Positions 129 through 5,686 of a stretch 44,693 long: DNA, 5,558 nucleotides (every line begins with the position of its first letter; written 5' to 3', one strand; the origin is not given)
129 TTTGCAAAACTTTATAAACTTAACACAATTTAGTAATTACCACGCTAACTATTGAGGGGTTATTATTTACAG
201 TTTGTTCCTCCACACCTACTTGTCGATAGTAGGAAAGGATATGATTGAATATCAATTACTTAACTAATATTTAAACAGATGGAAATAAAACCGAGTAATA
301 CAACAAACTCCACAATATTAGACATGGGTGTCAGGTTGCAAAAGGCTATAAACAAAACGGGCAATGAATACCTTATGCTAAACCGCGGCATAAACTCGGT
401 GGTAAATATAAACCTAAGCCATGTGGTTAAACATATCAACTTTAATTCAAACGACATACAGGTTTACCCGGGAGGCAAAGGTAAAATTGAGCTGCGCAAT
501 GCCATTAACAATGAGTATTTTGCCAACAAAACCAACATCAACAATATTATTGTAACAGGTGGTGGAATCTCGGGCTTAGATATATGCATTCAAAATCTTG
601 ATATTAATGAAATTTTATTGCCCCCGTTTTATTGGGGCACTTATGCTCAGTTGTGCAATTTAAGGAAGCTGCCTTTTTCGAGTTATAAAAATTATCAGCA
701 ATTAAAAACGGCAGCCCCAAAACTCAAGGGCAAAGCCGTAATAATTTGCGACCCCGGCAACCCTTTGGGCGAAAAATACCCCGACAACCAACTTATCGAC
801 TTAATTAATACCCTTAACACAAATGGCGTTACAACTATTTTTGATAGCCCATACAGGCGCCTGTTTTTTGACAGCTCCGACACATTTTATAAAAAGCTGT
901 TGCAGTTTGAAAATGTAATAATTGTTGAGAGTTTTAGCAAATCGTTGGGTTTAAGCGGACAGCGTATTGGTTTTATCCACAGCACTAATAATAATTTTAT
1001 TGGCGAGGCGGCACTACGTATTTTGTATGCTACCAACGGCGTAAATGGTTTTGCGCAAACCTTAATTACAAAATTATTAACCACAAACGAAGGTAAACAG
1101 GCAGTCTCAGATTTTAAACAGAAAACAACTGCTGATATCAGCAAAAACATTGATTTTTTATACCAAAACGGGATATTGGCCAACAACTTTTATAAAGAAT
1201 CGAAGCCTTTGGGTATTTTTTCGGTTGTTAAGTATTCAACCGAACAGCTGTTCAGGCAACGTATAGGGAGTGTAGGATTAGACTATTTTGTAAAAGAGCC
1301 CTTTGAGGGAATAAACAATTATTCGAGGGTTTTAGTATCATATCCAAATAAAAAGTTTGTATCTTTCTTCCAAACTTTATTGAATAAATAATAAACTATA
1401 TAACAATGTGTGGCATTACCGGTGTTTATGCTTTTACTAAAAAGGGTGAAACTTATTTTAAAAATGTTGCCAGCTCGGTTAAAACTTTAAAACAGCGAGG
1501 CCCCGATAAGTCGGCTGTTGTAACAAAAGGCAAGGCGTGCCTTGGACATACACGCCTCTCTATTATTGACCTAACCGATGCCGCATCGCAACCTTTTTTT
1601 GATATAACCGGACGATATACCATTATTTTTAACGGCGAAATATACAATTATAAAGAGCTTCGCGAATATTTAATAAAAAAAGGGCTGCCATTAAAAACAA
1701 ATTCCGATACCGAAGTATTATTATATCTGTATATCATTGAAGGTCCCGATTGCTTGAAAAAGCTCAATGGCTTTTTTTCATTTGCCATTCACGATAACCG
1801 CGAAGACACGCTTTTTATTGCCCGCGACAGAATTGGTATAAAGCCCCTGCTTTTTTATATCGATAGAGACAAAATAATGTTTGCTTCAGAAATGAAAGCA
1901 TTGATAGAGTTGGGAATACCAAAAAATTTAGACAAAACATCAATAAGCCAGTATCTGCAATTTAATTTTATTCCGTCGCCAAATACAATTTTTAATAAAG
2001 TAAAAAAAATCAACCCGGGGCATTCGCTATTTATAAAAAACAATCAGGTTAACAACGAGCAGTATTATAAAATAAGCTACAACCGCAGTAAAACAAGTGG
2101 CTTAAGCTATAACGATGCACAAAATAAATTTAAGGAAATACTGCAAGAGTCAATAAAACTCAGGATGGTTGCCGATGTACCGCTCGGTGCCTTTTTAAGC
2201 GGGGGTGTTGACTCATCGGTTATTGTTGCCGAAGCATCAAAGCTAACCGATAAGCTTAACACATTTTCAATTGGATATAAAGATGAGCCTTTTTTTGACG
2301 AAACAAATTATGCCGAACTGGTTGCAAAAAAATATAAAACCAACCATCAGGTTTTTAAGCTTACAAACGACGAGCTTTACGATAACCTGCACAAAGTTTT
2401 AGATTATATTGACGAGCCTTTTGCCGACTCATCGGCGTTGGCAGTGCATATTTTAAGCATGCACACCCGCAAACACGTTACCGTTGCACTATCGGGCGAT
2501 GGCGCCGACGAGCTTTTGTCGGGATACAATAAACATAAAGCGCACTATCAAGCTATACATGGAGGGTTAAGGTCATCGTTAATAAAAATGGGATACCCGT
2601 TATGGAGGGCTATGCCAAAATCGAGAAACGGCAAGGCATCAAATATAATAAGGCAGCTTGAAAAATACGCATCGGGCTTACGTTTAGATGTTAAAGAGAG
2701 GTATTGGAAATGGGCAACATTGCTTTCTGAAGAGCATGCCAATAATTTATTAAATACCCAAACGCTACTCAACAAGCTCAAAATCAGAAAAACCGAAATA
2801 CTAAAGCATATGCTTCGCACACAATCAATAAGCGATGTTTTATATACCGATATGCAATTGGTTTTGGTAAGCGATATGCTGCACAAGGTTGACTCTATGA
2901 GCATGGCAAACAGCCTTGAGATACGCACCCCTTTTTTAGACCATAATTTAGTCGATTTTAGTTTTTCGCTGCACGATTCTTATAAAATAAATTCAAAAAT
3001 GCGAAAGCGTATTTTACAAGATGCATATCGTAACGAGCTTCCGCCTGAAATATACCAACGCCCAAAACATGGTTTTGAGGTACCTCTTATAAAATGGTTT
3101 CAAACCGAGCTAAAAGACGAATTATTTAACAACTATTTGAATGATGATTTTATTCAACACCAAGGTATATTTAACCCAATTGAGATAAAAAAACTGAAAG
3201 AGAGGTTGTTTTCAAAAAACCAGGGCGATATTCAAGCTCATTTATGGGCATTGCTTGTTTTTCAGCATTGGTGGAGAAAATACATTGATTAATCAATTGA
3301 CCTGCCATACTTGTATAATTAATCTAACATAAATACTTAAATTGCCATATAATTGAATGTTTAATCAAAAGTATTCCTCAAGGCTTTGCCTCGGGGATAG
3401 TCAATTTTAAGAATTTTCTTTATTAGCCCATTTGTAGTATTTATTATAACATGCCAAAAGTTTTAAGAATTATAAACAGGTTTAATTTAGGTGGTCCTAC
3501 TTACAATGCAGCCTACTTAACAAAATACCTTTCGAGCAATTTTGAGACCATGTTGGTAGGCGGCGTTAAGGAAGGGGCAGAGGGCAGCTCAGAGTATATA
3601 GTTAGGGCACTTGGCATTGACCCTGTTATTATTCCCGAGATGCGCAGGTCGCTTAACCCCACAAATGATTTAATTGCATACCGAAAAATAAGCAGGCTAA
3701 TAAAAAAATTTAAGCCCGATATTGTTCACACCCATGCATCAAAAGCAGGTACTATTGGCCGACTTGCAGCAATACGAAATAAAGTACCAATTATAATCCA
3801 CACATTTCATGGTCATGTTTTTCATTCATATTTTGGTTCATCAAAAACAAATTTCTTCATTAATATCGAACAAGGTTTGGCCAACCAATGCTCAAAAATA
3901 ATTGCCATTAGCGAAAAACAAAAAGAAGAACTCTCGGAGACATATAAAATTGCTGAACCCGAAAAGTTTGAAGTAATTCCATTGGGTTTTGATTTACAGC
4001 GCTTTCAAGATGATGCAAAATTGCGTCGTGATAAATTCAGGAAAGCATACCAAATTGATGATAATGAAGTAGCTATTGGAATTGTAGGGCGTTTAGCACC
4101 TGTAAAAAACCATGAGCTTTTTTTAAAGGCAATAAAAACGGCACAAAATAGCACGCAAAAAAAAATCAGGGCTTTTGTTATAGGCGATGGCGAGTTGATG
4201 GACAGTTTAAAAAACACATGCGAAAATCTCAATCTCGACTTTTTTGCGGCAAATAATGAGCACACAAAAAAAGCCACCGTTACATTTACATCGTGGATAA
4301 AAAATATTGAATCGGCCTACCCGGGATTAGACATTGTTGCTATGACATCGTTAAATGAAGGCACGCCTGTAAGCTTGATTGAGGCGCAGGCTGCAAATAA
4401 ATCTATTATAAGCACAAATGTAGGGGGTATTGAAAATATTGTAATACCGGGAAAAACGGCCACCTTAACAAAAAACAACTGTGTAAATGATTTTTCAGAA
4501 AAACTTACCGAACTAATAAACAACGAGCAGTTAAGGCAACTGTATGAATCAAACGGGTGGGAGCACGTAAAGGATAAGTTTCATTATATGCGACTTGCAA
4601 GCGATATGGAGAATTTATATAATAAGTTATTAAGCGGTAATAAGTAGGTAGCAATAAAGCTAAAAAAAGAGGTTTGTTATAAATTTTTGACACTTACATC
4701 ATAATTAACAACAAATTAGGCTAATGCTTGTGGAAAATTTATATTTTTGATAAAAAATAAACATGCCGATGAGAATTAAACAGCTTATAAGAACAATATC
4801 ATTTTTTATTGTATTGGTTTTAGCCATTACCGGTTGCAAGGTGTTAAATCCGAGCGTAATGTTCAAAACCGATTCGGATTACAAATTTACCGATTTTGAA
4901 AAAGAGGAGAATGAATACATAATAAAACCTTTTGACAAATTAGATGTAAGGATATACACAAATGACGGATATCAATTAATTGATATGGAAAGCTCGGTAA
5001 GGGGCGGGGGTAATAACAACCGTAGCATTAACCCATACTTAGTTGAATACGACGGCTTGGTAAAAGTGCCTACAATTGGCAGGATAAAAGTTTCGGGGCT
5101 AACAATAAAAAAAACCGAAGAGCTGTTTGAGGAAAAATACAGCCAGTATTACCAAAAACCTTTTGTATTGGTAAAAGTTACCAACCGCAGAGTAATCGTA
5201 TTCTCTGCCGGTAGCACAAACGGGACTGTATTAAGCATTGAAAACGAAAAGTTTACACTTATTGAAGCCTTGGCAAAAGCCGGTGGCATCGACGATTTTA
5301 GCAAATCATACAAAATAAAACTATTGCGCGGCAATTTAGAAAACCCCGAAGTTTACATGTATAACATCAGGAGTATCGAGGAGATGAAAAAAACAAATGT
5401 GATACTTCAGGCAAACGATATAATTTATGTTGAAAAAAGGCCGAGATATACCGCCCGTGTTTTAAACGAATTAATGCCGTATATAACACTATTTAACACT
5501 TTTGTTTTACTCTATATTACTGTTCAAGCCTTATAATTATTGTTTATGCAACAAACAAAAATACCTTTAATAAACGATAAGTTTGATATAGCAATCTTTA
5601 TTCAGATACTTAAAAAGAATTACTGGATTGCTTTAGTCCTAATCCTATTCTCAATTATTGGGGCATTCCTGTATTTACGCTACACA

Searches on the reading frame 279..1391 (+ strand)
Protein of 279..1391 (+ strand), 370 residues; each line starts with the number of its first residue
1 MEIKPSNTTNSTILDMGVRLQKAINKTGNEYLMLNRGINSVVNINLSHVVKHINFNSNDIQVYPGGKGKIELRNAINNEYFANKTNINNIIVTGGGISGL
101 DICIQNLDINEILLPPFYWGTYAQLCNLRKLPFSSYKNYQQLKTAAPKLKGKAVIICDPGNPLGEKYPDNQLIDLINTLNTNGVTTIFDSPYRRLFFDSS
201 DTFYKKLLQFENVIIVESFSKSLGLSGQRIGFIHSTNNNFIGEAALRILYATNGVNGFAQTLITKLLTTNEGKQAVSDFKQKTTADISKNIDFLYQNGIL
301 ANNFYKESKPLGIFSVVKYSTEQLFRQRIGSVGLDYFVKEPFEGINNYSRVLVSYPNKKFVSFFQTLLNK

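Call 60: search_protein_families(library=pfam, proteins=[window:279-1391:+], max_evalue=0.00001)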
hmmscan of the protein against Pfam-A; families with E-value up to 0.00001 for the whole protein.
window:279-1391:+ (370 aa): 1 family
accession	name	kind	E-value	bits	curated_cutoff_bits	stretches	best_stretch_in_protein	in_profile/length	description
PF00155.27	Aminotran_1_2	-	2.4e-26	93.2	19.7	1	48-322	21-313/361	Aminotransferase class I and II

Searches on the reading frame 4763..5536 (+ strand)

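Call 60: search_protein_families(library=pfam, proteins=[window:4763-5536:+], max_evalue=0.00001)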
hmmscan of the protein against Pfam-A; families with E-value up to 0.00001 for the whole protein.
window:4763-5536:+ (257 aa): 2 families
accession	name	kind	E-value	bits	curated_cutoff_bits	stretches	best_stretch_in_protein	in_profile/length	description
PF02563.21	Poly_export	-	7.4e-15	55.3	28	1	48-140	3-77/77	Polysaccharide biosynthesis/export protein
PF22461.2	SLBB_2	-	9.8e-07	29.2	27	1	155-223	13-79/79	SLBB domain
